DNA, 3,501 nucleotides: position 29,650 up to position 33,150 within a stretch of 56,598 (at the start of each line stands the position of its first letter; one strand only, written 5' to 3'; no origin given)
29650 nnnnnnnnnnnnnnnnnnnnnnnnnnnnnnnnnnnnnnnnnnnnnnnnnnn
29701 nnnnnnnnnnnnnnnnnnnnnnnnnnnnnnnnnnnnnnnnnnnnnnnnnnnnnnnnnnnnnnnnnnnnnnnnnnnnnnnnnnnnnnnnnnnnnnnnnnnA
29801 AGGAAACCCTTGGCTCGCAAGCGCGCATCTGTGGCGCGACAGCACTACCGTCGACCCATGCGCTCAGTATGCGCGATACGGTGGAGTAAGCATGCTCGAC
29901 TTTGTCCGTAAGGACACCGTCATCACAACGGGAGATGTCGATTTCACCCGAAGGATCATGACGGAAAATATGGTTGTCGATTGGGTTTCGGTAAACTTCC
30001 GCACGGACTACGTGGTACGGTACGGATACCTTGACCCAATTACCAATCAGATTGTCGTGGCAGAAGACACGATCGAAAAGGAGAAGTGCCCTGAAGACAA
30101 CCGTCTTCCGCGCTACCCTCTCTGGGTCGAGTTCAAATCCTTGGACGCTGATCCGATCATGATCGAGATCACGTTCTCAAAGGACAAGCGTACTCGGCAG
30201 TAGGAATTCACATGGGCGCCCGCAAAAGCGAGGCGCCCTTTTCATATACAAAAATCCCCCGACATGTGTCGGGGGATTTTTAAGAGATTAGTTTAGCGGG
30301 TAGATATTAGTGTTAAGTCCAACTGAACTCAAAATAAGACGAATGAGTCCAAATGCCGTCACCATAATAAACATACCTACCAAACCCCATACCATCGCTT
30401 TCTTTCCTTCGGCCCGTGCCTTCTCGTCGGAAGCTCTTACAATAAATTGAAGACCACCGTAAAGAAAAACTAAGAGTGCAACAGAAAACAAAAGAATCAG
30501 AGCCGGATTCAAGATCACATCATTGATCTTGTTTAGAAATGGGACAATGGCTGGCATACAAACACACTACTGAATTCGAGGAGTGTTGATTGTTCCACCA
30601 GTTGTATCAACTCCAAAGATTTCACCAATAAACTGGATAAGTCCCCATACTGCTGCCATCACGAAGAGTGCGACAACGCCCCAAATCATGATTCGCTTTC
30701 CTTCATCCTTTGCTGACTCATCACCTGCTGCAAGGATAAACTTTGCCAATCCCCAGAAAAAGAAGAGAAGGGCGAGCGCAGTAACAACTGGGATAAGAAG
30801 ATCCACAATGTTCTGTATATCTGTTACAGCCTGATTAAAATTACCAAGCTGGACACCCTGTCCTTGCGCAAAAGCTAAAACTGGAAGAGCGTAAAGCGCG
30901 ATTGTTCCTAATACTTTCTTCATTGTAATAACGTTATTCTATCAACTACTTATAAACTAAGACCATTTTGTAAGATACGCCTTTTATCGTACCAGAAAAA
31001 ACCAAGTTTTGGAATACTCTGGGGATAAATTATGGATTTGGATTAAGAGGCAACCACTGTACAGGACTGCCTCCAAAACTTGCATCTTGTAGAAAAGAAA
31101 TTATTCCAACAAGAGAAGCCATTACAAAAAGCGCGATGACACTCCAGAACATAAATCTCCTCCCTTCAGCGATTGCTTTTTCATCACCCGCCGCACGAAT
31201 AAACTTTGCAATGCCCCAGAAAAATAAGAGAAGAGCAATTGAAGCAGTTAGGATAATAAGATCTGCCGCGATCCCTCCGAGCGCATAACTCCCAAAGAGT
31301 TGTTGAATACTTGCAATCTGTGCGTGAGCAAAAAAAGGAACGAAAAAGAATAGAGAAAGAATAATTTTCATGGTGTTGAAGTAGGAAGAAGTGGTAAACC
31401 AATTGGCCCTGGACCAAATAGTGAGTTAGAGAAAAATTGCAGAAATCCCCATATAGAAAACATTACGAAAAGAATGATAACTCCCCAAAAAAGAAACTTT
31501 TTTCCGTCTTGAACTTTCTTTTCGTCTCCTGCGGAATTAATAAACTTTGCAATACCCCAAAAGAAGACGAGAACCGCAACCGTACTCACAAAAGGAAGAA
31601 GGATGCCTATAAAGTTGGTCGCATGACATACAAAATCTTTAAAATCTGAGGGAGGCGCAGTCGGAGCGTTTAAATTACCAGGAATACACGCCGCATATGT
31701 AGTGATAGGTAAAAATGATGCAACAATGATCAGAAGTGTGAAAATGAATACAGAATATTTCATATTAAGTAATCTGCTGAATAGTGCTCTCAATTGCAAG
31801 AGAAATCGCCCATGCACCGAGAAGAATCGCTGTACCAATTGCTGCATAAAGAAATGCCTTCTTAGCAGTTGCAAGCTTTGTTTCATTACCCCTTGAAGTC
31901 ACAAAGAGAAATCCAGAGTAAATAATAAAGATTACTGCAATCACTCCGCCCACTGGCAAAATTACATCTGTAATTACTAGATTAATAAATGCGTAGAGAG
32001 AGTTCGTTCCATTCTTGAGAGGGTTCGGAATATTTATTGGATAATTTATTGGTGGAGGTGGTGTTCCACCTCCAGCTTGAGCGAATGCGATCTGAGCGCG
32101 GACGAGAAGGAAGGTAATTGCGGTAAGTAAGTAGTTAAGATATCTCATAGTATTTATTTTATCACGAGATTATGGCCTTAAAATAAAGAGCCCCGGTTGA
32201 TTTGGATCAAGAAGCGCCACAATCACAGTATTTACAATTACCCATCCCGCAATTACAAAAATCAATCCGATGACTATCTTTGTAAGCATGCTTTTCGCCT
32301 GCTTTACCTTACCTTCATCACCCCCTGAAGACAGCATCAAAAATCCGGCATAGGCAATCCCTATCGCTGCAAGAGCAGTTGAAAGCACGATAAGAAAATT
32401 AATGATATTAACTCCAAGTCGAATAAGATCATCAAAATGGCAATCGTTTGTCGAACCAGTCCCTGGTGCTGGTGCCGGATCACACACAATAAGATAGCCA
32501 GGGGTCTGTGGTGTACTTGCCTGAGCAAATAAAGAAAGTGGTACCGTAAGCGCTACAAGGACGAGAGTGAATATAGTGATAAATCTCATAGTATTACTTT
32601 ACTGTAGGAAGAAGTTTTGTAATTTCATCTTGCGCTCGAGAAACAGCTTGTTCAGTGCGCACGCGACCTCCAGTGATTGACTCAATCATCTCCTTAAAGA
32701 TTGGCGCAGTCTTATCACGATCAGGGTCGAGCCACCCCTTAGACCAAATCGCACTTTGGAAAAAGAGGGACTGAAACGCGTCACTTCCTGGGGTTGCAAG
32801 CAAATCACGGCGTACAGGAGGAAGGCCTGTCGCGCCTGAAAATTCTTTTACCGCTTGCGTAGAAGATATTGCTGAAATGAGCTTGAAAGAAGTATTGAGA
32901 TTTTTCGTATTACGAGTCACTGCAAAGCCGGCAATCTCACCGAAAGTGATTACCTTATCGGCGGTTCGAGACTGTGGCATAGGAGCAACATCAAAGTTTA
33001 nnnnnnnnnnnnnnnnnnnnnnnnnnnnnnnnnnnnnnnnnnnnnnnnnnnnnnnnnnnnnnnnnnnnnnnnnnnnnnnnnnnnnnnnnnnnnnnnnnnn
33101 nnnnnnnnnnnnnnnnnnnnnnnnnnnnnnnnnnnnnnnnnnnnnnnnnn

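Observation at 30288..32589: Six-gene tandem array of divergent small secreted two-TM proteins with a shared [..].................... core (VirB2/TrbC-like architecture)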

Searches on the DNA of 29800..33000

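Call 53: search_rna_families(source=window, start=29800, end=33000, threshold=evalue, max_evalue=1)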
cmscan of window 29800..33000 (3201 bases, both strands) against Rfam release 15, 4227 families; matches with E-value up to 1: 4.
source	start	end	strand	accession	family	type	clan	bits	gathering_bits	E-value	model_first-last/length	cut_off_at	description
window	30213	30280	+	RF02450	ncr1175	Gene; sRNA;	-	30.1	60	0.011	1-110/110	no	Bacillus sRNA ncr1175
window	30247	30370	-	RF00514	His_leader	Cis-reg; leader;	-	26.2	49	0.21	1-126/126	no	Histidine operon leader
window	30135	30243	+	RF02552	RcsR1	Gene; sRNA;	-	21.5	60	0.29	1-96/96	no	RcsR1 sRNA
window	30224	30294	+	RF02621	BSnc120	Gene; sRNA;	-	18.9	114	0.99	1-88/88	no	Brucella sRNA 120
